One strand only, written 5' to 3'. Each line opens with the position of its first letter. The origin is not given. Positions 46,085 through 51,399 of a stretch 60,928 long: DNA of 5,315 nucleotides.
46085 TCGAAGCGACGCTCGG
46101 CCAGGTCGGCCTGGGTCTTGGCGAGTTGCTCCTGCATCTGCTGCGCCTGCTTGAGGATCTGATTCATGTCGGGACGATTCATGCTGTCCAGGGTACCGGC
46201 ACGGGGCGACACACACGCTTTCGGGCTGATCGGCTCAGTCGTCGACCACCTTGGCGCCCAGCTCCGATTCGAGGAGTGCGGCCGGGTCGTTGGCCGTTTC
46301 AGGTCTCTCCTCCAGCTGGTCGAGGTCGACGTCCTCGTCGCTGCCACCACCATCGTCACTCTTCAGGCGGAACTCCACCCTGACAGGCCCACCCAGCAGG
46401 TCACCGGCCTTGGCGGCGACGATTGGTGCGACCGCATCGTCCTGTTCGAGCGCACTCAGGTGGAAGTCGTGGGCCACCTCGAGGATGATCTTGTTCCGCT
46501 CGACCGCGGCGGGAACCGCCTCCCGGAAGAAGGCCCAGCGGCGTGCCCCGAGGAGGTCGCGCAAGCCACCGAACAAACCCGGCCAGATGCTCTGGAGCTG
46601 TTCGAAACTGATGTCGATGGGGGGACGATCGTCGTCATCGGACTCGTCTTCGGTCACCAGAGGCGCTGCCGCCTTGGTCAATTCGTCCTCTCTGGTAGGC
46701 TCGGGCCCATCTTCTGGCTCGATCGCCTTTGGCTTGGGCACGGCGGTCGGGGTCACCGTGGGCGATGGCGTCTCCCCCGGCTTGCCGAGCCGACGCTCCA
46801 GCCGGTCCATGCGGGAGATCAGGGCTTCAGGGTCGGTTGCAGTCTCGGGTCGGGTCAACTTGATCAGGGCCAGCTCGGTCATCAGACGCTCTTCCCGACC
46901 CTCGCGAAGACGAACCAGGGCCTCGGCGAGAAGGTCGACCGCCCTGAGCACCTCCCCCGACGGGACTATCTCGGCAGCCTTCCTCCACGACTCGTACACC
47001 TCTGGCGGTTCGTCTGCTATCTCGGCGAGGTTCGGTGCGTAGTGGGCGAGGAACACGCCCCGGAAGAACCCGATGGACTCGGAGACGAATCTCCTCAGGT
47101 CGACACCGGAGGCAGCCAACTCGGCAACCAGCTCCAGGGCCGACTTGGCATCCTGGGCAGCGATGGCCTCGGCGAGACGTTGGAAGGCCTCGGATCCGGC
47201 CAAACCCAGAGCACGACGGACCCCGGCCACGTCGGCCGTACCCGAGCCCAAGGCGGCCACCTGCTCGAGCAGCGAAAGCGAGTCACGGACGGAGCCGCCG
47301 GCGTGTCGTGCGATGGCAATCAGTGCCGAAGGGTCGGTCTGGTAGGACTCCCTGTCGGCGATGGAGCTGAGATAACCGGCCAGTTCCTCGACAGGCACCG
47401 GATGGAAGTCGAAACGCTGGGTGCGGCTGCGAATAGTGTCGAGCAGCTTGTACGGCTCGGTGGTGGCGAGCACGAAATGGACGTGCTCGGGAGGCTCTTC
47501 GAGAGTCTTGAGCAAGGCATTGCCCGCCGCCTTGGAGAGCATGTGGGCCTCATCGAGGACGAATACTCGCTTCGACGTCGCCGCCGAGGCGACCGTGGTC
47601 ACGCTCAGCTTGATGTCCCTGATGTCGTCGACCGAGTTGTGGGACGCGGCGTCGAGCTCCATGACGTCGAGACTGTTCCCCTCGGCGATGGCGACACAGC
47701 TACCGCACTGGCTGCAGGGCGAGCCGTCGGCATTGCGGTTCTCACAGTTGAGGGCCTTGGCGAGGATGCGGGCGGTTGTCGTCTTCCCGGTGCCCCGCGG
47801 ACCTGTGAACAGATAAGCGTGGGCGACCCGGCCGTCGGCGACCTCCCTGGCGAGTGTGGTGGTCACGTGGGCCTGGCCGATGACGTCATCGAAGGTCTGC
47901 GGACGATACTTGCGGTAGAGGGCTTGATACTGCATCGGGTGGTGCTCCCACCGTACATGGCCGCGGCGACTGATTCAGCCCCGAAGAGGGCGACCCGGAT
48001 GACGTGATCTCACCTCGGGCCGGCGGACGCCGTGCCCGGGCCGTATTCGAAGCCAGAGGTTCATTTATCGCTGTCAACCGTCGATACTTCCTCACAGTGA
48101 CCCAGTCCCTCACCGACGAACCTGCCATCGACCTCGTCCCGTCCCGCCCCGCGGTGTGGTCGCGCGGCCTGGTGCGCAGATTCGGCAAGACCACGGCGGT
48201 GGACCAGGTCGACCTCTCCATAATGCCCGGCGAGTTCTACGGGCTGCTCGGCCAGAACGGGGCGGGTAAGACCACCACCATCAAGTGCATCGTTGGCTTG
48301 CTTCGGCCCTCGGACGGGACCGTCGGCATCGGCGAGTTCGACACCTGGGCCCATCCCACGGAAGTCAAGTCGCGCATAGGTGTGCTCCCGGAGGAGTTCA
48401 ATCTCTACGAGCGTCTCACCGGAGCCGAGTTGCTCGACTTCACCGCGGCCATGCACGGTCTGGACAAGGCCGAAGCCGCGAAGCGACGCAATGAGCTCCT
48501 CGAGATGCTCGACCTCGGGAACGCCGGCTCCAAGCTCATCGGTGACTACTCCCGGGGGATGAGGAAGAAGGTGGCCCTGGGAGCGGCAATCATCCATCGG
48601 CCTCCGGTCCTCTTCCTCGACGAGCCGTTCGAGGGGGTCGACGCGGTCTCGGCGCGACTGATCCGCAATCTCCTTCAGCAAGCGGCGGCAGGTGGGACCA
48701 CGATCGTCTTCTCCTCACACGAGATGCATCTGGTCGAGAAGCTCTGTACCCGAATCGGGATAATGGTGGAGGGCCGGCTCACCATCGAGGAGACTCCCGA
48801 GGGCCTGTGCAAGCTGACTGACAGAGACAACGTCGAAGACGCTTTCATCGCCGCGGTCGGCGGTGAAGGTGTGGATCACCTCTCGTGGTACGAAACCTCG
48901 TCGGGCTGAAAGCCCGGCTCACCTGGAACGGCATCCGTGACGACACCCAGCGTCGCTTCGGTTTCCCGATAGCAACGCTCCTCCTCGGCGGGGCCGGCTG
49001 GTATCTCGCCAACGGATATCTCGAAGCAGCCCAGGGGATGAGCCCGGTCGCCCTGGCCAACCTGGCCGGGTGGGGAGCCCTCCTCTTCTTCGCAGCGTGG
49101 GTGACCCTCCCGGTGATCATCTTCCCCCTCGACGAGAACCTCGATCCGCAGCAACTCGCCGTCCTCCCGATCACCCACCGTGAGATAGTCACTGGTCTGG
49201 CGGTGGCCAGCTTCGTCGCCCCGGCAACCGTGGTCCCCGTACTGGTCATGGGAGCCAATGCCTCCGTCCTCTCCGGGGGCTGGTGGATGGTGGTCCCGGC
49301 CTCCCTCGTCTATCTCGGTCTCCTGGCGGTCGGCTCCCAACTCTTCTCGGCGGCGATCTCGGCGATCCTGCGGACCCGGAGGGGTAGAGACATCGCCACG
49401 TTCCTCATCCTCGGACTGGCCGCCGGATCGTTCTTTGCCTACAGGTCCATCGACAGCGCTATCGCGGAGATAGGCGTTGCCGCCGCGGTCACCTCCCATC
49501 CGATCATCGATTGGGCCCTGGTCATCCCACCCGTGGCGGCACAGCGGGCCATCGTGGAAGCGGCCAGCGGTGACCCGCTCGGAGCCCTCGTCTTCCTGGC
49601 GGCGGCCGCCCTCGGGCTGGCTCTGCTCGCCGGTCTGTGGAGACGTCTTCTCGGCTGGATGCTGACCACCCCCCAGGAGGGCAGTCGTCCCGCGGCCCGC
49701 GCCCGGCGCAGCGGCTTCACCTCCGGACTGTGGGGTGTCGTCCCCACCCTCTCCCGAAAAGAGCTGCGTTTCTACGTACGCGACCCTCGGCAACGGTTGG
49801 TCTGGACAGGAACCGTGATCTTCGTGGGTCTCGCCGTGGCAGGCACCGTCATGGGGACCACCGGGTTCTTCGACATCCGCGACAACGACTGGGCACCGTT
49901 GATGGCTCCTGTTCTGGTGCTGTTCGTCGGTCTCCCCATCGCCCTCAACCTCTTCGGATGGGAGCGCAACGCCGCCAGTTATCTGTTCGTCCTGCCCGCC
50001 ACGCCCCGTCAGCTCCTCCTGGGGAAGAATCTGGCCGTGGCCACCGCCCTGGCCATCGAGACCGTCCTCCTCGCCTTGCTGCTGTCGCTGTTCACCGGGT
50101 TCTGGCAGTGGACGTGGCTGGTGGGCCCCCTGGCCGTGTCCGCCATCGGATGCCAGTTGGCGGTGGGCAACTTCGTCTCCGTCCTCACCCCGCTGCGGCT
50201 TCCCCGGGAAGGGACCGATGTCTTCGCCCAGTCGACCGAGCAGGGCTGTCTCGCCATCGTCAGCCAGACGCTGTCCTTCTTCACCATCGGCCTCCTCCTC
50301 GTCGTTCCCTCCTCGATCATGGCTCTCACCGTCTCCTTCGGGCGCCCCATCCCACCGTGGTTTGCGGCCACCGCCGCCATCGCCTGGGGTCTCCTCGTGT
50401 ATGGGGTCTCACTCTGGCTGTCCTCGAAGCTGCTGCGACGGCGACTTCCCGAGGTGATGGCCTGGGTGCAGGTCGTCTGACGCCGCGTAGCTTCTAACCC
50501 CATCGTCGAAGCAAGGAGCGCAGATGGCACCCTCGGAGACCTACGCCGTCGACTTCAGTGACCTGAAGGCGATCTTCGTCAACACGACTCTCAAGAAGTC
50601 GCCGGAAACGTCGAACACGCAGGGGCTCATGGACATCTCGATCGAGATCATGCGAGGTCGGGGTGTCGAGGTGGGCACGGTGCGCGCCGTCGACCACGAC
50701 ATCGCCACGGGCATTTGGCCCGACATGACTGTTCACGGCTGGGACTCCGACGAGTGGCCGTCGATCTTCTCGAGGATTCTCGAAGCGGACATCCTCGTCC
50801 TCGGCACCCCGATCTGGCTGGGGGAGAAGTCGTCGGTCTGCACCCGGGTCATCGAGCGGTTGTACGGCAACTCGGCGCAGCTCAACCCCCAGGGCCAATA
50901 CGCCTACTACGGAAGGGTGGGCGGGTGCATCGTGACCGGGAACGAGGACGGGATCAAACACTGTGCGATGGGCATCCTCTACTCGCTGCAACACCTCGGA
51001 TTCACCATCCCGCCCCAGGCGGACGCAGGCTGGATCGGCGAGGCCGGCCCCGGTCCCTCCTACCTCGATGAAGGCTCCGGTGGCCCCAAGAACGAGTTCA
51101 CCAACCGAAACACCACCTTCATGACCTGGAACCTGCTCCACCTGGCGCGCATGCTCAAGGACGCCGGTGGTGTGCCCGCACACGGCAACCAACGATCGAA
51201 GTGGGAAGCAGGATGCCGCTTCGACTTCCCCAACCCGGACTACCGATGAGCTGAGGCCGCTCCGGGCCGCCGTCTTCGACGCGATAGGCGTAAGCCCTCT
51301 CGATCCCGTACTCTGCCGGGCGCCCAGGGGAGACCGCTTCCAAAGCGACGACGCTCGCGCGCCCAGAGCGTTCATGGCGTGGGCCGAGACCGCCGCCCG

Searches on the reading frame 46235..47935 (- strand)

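Call 90: search_protein_families(library=pfam, proteins=[window:46235-47935:-], max_evalue=0.00001)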
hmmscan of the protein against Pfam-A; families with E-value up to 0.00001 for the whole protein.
window:46235-47935:- (566 aa): 8 families
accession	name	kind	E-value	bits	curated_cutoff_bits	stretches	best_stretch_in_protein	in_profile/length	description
PF13177.12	DNA_pol3_delta2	-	1.6e-42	145.7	27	1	21-180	2-160/161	DNA polymerase III, delta subunit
PF12169.13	DNA_pol3_gamma3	-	7.8e-16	58.6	24.4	1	237-375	4-142/143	DNA polymerase III subunits gamma and tau domain III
PF00004.35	AAA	-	8.2e-13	49.4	21.2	1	42-177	2-125/131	ATPase family associated with various cellular activities (AAA)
PF22608.2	DNAX_ATPase_lid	-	7e-11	42.2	27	1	186-232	3-49/49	DNA polymerase III clamp loader subunit, ATPase lid domain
PF05496.18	RuvB_N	-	2.7e-08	34.2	27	1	11-85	2-80/159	Holliday junction DNA helicase RuvB P-loop domain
PF13401.12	AAA_22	-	6.3e-07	30.2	27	1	41-159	8-123/130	AAA domain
PF07728.20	AAA_5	-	1.6e-06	28.6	22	0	42-65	3-27/139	AAA domain (dynein-related subfamily)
PF13604.12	AAA_30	-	4e-06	27.2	27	1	41-154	21-121/191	AAA domain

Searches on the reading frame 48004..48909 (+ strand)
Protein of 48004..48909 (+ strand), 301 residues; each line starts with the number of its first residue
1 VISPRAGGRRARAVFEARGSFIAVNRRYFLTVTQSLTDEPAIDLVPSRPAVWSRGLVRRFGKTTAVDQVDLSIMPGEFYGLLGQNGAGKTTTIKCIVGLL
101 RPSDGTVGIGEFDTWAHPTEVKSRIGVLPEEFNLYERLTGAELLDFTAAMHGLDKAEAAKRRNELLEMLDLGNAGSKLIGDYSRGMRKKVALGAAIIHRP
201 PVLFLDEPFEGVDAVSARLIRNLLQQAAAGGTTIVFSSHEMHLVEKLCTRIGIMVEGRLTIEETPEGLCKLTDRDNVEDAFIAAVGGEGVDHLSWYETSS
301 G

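Call 90: search_protein_families(library=pfam, proteins=[window:48004-48909:+], max_evalue=0.00001)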
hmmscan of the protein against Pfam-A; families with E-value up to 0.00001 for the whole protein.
window:48004-48909:+ (301 aa): 2 families
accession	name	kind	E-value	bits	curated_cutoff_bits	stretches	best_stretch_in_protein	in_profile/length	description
PF00005.33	ABC_tran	-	9.6e-26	91.5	25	1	67-209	2-136/137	ABC transporter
PF13304.12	AAA_21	-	6.8e-14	53.1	27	1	131-245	182-304/304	AAA domain, putative AbiEii toxin, Type IV TA system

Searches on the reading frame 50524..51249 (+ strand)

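Call 91: search_protein_families(library=pfam, proteins=[window:50524-51249:+], max_evalue=0.00001)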
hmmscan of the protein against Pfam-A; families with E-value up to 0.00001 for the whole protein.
window:50524-51249:+ (241 aa): 1 family
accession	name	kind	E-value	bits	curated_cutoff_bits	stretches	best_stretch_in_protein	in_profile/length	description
PF03358.20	FMN_red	-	5.8e-08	32.9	24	1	27-165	10-142/152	NADPH-dependent FMN reductase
